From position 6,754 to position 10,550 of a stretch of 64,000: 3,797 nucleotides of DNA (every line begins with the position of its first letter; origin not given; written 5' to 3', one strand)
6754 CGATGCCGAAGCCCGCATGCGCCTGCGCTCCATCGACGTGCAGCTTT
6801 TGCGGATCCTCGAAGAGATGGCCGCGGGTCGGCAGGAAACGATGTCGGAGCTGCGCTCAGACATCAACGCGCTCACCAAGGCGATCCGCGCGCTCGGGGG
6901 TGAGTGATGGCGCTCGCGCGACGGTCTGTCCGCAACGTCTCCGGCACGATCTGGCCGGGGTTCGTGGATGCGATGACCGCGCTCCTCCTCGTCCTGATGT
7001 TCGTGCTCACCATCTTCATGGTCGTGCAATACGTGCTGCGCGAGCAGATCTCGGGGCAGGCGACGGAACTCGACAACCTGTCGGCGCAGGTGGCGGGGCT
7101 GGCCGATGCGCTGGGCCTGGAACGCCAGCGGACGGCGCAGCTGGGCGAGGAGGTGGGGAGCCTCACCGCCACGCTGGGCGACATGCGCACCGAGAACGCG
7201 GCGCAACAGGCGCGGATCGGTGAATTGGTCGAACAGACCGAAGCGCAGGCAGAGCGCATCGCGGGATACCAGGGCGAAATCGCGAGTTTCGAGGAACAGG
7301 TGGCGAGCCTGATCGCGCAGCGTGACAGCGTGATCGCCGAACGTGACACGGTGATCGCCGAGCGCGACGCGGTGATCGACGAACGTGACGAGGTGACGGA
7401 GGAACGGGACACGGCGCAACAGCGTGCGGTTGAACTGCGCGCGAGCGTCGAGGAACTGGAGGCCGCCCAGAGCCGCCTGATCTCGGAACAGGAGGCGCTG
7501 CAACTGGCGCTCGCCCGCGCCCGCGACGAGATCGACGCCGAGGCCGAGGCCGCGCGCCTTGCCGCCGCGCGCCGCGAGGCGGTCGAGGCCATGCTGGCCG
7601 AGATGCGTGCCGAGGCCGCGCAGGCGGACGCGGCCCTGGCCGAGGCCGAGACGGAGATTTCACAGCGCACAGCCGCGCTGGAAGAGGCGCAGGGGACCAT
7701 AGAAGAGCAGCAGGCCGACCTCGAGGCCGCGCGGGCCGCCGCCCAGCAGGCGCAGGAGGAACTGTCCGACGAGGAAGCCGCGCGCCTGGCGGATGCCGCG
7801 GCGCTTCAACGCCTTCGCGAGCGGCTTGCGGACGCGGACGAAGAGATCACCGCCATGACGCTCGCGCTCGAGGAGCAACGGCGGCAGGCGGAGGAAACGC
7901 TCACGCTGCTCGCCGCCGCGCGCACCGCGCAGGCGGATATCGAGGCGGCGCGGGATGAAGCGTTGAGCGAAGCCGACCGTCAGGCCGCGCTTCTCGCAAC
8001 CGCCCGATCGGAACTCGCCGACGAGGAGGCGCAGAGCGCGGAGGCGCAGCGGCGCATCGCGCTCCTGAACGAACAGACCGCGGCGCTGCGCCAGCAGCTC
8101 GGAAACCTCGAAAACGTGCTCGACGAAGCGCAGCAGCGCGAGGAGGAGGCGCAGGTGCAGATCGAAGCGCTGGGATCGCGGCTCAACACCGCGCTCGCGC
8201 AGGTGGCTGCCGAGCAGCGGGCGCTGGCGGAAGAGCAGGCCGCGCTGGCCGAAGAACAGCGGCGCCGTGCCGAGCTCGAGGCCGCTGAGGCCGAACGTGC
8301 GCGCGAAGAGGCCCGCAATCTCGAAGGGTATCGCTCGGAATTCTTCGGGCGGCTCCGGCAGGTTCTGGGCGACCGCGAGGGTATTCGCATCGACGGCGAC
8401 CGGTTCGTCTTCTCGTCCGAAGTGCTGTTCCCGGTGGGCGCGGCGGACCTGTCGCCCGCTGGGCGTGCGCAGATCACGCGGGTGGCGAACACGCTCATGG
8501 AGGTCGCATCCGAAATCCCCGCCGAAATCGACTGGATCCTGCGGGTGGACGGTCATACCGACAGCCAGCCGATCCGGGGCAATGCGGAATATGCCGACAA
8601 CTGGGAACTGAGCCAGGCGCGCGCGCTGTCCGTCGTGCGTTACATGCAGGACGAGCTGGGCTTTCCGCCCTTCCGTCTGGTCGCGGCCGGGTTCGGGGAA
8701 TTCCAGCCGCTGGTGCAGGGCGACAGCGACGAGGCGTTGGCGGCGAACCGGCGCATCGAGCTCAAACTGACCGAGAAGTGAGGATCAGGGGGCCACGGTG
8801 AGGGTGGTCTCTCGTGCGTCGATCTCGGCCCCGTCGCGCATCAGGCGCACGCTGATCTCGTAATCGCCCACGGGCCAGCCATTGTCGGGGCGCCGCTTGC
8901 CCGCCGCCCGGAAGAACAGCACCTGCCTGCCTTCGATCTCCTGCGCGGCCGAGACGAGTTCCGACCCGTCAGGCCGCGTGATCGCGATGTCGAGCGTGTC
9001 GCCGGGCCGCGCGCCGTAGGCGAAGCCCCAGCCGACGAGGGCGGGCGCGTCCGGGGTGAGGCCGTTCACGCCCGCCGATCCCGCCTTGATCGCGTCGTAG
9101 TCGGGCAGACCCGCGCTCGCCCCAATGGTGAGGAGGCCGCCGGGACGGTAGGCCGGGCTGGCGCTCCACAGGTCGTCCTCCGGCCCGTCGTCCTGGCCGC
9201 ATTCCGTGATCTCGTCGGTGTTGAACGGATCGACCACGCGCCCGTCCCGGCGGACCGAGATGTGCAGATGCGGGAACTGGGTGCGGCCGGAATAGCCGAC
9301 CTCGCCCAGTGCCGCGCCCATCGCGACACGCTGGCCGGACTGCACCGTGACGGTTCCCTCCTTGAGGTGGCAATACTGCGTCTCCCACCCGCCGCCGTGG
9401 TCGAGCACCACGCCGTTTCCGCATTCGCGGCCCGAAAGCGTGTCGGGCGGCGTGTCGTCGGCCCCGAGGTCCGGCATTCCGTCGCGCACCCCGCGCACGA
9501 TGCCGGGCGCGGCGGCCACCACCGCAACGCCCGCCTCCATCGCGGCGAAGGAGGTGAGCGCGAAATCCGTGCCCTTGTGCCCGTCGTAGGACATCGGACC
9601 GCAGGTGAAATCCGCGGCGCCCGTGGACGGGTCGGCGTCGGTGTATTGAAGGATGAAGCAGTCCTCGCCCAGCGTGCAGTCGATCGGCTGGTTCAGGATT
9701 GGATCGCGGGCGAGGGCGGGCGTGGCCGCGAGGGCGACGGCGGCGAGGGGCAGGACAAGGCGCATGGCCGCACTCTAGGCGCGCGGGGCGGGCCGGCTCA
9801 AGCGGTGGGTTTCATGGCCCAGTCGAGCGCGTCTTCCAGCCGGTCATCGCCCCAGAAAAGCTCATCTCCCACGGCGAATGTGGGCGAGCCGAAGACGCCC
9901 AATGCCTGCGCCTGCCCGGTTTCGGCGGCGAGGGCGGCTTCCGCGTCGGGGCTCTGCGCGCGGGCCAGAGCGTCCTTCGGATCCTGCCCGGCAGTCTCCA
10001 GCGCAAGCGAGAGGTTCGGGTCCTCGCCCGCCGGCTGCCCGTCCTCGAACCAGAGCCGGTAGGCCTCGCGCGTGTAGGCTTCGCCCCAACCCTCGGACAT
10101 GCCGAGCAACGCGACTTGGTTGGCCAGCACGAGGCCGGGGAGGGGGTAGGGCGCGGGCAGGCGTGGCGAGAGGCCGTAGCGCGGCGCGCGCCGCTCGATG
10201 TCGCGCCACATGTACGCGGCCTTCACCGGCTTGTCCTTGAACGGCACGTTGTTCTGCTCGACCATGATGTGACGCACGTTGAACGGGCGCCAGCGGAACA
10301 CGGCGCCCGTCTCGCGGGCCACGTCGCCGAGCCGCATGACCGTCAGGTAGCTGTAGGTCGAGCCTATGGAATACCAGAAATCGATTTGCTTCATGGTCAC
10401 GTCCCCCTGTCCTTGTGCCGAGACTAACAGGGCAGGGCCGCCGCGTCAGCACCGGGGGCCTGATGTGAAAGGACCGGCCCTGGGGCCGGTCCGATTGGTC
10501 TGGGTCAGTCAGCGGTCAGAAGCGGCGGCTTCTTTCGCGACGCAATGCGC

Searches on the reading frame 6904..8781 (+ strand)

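Call 60: search_protein_families(library=pfam, proteins=[window:6904-8781:+], max_evalue=1e-8)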
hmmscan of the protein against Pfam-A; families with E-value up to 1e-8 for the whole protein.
window:6904-8781:+ (625 aa): 1 family
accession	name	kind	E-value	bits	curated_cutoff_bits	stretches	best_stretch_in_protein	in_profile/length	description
PF00691.25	OmpA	-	1.2e-13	51.6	27.2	1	508-616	1-98/98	OmpA family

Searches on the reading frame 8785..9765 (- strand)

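Call 60: search_protein_families(library=pfam, proteins=[window:8785-9765:-], max_evalue=1e-8)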
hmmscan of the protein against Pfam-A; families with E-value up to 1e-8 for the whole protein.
window:8785-9765:- (326 aa): 1 family
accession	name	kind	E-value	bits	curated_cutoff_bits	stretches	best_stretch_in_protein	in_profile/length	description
PF01551.29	Peptidase_M23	-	1.3e-18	67.4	28.7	1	63-180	3-96/96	Peptidase family M23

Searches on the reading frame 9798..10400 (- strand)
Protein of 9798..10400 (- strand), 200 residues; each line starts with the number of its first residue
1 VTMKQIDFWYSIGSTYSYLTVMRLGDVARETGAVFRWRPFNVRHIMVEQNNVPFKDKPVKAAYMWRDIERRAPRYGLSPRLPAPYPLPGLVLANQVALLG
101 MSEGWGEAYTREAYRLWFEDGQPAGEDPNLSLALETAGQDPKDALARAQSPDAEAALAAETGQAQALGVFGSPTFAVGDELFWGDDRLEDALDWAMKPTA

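Call 60: search_protein_families(library=pfam, proteins=[window:9798-10400:-], max_evalue=1e-8)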
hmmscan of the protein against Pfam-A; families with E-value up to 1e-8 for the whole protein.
window:9798-10400:- (200 aa): 1 family
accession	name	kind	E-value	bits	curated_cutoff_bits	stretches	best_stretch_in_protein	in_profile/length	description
PF01323.26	DSBA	-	2.1e-33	116.2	25.6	1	5-190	1-185/191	DSBA-like thioredoxin domain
